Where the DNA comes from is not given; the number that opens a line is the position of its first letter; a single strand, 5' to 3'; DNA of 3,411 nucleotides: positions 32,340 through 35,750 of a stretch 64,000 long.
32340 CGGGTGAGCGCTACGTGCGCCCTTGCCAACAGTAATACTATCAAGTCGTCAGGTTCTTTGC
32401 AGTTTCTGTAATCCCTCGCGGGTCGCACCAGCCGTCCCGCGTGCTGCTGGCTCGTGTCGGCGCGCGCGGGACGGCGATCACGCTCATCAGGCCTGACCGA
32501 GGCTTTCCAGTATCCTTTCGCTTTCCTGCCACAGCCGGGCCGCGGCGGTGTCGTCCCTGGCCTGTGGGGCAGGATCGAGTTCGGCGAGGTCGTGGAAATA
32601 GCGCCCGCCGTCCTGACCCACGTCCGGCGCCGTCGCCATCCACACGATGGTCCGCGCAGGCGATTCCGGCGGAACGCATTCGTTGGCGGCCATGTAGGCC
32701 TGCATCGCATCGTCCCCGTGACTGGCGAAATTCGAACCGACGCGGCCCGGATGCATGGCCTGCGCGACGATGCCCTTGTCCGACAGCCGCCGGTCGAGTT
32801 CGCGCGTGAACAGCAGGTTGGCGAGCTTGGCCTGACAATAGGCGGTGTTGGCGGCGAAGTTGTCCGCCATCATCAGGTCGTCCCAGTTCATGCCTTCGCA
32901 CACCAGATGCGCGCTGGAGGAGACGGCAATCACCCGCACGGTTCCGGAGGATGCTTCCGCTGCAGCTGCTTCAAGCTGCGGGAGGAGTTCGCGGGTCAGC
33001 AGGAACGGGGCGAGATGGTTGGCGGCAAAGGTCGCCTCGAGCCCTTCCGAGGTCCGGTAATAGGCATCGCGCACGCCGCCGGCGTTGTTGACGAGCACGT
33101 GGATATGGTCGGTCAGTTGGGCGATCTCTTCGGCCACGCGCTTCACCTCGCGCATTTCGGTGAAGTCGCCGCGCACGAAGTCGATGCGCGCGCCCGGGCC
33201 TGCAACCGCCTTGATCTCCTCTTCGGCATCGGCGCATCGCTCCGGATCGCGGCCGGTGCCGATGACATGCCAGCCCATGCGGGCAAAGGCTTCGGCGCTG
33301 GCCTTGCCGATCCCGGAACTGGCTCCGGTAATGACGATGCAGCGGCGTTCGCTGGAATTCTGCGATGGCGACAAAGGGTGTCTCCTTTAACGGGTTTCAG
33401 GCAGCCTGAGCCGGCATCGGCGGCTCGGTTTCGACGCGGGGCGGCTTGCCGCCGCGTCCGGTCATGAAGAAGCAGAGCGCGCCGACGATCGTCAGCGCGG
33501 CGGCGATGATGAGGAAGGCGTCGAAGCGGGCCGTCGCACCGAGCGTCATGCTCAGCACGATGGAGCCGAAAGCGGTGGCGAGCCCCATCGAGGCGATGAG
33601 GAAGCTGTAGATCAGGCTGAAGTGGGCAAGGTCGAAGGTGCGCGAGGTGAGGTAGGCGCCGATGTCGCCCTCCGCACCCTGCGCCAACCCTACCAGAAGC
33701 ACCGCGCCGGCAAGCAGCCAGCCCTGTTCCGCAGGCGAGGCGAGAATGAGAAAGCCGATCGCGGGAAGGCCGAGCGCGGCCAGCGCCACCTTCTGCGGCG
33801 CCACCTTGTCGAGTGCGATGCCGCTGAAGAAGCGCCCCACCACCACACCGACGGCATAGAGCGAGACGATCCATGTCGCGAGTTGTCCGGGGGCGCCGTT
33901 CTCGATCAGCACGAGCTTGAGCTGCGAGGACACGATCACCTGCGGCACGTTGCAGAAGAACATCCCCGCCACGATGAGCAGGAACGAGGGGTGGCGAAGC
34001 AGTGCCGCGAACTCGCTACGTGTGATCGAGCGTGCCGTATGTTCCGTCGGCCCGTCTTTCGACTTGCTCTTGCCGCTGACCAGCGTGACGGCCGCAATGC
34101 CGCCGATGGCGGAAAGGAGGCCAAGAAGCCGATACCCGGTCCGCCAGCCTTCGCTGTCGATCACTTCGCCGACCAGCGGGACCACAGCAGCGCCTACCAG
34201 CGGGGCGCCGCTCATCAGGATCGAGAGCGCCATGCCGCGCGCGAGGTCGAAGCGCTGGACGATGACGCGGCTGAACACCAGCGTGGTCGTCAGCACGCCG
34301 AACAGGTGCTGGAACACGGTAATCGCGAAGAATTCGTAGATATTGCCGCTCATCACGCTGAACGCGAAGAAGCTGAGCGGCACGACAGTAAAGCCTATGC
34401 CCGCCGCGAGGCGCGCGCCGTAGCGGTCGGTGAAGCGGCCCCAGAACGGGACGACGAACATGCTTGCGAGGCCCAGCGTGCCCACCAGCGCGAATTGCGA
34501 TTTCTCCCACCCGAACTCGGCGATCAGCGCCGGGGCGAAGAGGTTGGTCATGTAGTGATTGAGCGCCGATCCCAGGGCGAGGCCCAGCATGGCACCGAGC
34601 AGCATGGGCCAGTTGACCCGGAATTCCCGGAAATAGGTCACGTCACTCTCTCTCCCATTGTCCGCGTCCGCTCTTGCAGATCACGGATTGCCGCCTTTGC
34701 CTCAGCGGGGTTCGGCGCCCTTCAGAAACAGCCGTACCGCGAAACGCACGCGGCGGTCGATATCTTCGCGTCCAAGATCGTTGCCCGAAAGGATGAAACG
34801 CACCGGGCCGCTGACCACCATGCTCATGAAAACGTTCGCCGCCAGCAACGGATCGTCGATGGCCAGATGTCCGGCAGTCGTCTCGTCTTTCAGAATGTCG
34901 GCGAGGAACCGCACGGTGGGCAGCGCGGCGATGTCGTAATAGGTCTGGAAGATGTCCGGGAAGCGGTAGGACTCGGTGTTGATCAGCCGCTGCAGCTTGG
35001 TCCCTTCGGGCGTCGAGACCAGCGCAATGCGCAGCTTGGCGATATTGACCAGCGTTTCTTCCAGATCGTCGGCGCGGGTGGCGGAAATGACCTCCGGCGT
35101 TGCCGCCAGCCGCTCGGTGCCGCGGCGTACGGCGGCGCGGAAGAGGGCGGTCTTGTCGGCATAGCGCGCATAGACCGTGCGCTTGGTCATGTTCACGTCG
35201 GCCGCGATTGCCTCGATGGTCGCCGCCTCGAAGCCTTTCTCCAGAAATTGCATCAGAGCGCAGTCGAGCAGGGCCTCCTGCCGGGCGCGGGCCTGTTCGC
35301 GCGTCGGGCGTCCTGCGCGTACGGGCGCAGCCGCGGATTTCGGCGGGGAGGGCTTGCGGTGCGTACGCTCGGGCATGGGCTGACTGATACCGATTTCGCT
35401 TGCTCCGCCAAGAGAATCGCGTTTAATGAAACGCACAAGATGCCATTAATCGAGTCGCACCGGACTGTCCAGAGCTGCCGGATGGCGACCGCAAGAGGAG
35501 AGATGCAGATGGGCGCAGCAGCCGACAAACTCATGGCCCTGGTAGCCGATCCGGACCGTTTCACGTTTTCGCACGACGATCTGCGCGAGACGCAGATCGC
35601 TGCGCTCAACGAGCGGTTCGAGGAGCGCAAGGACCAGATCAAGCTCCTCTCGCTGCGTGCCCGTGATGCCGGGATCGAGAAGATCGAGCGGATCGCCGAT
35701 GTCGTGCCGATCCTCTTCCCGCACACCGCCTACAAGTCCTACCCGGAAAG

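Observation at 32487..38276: Orphan LuxE/LuxC-type fatty-acid reductase pair wired divergently to a TetR-MFS-SDR operon, with no luciferase genes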

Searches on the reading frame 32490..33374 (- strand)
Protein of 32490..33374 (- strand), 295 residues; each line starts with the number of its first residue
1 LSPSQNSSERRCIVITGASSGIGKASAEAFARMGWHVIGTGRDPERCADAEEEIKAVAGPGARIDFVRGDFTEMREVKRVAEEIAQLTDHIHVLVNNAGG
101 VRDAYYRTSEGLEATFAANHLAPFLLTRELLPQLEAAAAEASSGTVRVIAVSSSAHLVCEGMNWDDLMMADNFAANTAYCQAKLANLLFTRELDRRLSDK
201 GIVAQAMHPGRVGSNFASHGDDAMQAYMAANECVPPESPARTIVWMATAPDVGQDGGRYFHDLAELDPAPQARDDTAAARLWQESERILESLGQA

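Call 3: search_protein_families(library=pfam, proteins=[window:32490-33374:-], max_evalue=0.01)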
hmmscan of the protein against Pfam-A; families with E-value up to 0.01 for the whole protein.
window:32490-33374:- (295 aa): 4 families
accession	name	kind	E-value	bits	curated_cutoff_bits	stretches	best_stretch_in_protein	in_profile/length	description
PF00106.31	adh_short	-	2.7e-31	109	26.6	1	12-217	2-187/195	short chain dehydrogenase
PF13561.12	adh_short_C2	-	1.8e-17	64.2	27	1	17-232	1-202/236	Enoyl-(Acyl carrier protein) reductase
PF08659.16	KR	-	6.8e-09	36.3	22.6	1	14-107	4-98/180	KR domain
PF01370.27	Epimerase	-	5.2e-07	29.7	20.9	1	13-191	1-154/240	NAD dependent epimerase/dehydratase family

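Call 4: search_protein_families(library=ncbifam, proteins=[window:32490-33374:-], max_evalue=0.01)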
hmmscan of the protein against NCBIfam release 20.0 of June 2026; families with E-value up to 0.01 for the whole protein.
window:32490-33374:- (295 aa): 212 families (the best 25 are shown)
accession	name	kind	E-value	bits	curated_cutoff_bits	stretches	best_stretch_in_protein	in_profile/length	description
NF004846.0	PRK06197.1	subfamily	1.6e-47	162.2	268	1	9-288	15-299/306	oxidoreductase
NF004845.0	PRK06196.1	subfamily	8.1e-47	160.1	414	1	11-288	30-312/320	oxidoreductase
NF004513.0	PRK05854.1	subfamily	7.4e-36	123.7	282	1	11-217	16-216/314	SDR family oxidoreductase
NF005672.0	PRK07454.1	equivalog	4.6e-25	88.2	234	1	8-251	4-225/241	SDR family oxidoreductase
TIGR01289.1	LPOR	equivalog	1.4e-22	80.7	331.35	2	10-141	3-135/315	protochlorophyllide reductase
NF009386.0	PRK12745.1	equivalog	1.2e-20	73.7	250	1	8-224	3-208/259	3-ketoacyl-ACP reductase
NF005559.1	PRK07231.1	subfamily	1.5e-20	73.7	215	1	10-219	4-193/249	glucose 1-dehydrogenase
NF009466.0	PRK12826.1-2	subfamily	3.1e-19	69.4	222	1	10-247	3-226/248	3-oxoacyl-ACP reductase FabG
NF009468.0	PRK12826.1-4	equivalog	5.3e-19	68.9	318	1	9-231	6-209/256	SDR family oxidoreductase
NF005539.0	PRK07201.1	equivalog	6.4e-19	68.1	549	1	9-137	369-498/657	SDR family oxidoreductase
NF006565.0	PRK09072.1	equivalog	1.1e-18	67.7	238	1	10-244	5-215/265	SDR family oxidoreductase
NF004847.0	PRK06198.1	subfamily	1.8e-18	66.8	240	1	8-153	5-148/269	oxidoreductase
NF004825.0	PRK06181.1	equivalog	3.1e-18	66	215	1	9-246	5-227/268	SDR family oxidoreductase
NF004791.0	PRK06138.1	equivalog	3.2e-18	66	312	1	10-219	5-193/252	SDR family oxidoreductase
NF006070.0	PRK08213.1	subfamily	3.3e-18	66.1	279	1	11-218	13-205/259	gluconate 5-dehydrogenase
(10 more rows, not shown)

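Call 54: search_solved_structures(query=window:32490-33374:-, max_evalue=1e-15)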
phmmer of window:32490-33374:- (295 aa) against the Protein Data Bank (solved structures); distinct sequences matched with E-value up to 1e-15: 4.
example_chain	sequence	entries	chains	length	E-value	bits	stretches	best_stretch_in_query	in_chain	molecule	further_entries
3rd5_A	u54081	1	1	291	4.1e-25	92.1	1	9-289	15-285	MYPAA.01249.C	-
6l1h_A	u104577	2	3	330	3.5e-17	66.1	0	9-137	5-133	NADPH-protochlorophyllide oxidoreductase | Thermosynechococcus elongatus protochlorophyllide oxidoreductase (POR)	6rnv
6rnw_A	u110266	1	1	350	3.5e-17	66.1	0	7-137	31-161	NADPH-protochlorophyllide oxidoreductase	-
6r46_A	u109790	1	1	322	1.3e-16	64.2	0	9-137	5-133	NADPH-protochlorophyllide oxidoreductase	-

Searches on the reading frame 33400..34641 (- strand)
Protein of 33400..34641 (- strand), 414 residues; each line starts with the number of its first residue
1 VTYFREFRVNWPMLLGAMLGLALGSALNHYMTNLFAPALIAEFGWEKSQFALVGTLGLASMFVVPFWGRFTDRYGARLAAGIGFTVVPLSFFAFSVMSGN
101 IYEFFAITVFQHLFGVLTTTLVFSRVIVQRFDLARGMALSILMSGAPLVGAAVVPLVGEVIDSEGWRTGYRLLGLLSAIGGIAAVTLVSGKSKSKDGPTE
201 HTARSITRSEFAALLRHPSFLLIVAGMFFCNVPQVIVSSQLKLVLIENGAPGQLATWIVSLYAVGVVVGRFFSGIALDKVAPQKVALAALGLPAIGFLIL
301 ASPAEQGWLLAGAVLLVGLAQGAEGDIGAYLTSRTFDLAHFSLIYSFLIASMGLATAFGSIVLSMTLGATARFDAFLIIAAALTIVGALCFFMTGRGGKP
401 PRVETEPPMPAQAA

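Call 3: search_protein_families(library=pfam, proteins=[window:33400-34641:-], max_evalue=0.01)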
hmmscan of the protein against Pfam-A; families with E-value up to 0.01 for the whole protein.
window:33400-34641:- (414 aa): 2 families
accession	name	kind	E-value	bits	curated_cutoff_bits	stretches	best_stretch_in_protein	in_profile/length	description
PF07690.21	MFS_1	-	6.8e-33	114.5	33.4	2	21-230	4-216/347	Major Facilitator Superfamily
PF12832.13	MFS_1_like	-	7.3e-07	29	25.2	1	58-368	45-363/373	MFS_1 like family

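Call 4: search_protein_families(library=ncbifam, proteins=[window:33400-34641:-], max_evalue=0.01)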
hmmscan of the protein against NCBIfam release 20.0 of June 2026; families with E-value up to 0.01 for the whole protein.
window:33400-34641:- (414 aa): 6 families
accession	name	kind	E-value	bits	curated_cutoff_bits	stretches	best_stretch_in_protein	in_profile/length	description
NF049980.1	SfMCT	equivalog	6.3e-21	74.5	320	1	19-383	11-378/378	L-lactate MFS transporter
TIGR00890.1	2A0111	subfamily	4.9e-17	61.9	374.85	1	16-386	7-373/377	oxalate/formate antiport family MFS transporter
NF038246.1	bile_salt_MFS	equivalog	2.2e-12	46.5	400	1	10-385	3-395/408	conjugated bile salt MFS transporter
TIGR00881.1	2A0104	subfamily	7.2e-07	28.6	407.75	1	258-397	35-173/379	phosphoglycerate transporter protein PgtP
TIGR00893.1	2A0114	subfamily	6.1e-06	25.4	395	1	36-230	17-227/399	D-galactonate transporter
NF008586.0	PRK11551.1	equivalog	0.00031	19.8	410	1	22-319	24-320/406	3-(3-hydroxy-phenyl)propionate transporter MhpT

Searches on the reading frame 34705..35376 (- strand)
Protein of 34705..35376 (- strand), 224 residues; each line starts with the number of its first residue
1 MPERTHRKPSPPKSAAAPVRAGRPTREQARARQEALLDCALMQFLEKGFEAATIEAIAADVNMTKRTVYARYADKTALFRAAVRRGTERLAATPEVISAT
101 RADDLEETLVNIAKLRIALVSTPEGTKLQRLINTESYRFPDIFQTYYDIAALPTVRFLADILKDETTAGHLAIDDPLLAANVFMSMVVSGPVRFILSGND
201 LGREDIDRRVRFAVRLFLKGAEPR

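Call 3: search_protein_families(library=pfam, proteins=[window:34705-35376:-], max_evalue=0.01)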
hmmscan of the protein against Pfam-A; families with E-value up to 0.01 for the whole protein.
window:34705-35376:- (224 aa): 2 families
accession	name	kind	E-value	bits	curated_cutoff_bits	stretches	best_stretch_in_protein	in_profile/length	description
PF14246.11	TetR_C_7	-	8e-19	68.2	22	1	107-219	1-115/119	AefR-like transcriptional repressor, C-terminal domain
PF00440.29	TetR_N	-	1.6e-11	44.3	24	1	36-82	1-47/47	Bacterial regulatory proteins, tetR family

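Call 4: search_protein_families(library=ncbifam, proteins=[window:34705-35376:-], max_evalue=0.01)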
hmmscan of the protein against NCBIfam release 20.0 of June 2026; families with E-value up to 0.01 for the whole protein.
window:34705-35376:- (224 aa): 15 families
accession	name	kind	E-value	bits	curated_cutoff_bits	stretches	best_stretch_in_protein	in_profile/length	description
NF041196.1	ScbR_bind_reg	equivalog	3.9e-08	33.7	150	1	28-109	1-84/191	ScbR family autoregulator-binding transcription factor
NF007430.0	PRK09975.1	equivalog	5.2e-07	29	274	1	24-82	4-62/220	acrEF/envCD operon transcriptional regulator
NF007949.0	PRK10668.1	equivalog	1.8e-06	27.6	271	1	23-87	3-67/216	multidrug efflux transporter transcriptional repressor AcrR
NF051852.1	efflux_TF_MtrR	exception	5.8e-06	26.2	280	1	23-93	2-72/205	multidrug efflux system transcriptional repressor MtrR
TIGR03968.1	mycofact_TetR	equivalog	1.2e-05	25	224.9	1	30-93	8-75/190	mycofactocin system transcriptional regulator MftR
TIGR03384.1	betaine_BetI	equivalog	2.3e-05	24.2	201.3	1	30-93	7-70/189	choline-binding transcriptional repressor BetI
NF051457.1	acryl_TF_AcuR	equivalog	4.6e-05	22.8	247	1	19-84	3-70/204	acrylate utilization transcriptional regulator AcuR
NF001978.0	PRK00767.1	equivalog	5.5e-05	23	118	1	30-104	8-82/197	transcriptional regulator BetI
NF053731.1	TransRegFasRMycb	equivalog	7.7e-05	22.6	330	1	25-93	5-73/199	HTH-type transcriptional activator FasR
TIGR03613.1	RutR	equivalog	0.00015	21.7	368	1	29-88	6-65/202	pyrimidine utilization regulatory protein R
NF050111.1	TransRegSACE7040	equivalog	0.00016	21.7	250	1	32-117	2-86/186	SACE_7040 family transcriptional regulator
NF000040.3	Tn10_TetC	equivalog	0.0011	19.1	425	1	27-84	9-66/197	tetracyline resistance-associated transcriptional repressor TetC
NF053516.1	TranRepPrsAVib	equivalog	0.0014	18.5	300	1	32-90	7-65/208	TetR family transcriptional repressor PsrA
NF011584.0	PRK15008.1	equivalog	0.0021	17.9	230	1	28-85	15-72/212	HTH-type transcriptional regulator RutR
NF007015.0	PRK09480.1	equivalog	0.0067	16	120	0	26-91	5-70/197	nucleoid occlusion factor SlmA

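Call 53: search_solved_structures(query=window:34705-35376:-, max_evalue=0.001)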
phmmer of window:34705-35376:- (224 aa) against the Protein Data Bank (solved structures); distinct sequences matched with E-value up to 0.001: 29.
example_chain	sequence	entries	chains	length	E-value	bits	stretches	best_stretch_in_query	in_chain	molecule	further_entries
6g87_A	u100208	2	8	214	3.1e-22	82.5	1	29-224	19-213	TetR/AcrR family transcriptional regulator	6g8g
6g8h_CCC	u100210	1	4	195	7.2e-22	81.3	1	33-224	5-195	Transcriptional regulatory protein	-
8wrf_A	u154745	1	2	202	5.6e-17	65.4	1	31-220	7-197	Probable transcriptional regulator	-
3bhq_A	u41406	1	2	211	8.5e-14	55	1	29-219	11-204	Transcriptional regulator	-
8ke8_A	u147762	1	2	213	7.9e-11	45.3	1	26-172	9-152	NalC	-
9b7y_A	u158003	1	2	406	1.9e-10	44.1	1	22-92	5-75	Transcriptional repressor Mce3R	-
3npi_A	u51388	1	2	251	3.5e-07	33.4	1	32-137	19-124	TetR family regulatory protein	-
4jl3_A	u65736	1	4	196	4.5e-07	33.1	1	20-182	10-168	Transcriptional regulator, TetR family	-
4jkz_A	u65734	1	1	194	1.3e-06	31.6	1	26-182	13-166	Transcriptional regulator, TetR family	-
4uds_A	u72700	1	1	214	5e-06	29.6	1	25-94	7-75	MBDR REGULATOR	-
3f1b_A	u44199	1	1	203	7e-06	29.1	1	23-89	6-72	TetR-like transcriptional regulator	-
7w2o_C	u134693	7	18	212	1.4e-05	28.2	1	23-82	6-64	Probable transcriptional regulator | TetR family transcriptional regulator | Putative transcriptional regulator, TetR family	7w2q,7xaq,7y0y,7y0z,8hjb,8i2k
3cdl_A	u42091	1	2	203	2.5e-05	27.4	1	32-97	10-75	Transcriptional regulator AefR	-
3cwr_A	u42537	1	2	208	2.7e-05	27.3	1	21-222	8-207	Transcriptional regulator, TetR family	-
6srn_A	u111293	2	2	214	0.00012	25.1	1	8-100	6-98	TetR family transcriptional regulator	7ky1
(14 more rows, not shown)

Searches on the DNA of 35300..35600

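Call 46: search_rna_families(source=window, start=35300, end=35600, threshold=evalue, max_evalue=1)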
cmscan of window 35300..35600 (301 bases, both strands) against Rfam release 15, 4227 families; matches with E-value up to 1: 0.
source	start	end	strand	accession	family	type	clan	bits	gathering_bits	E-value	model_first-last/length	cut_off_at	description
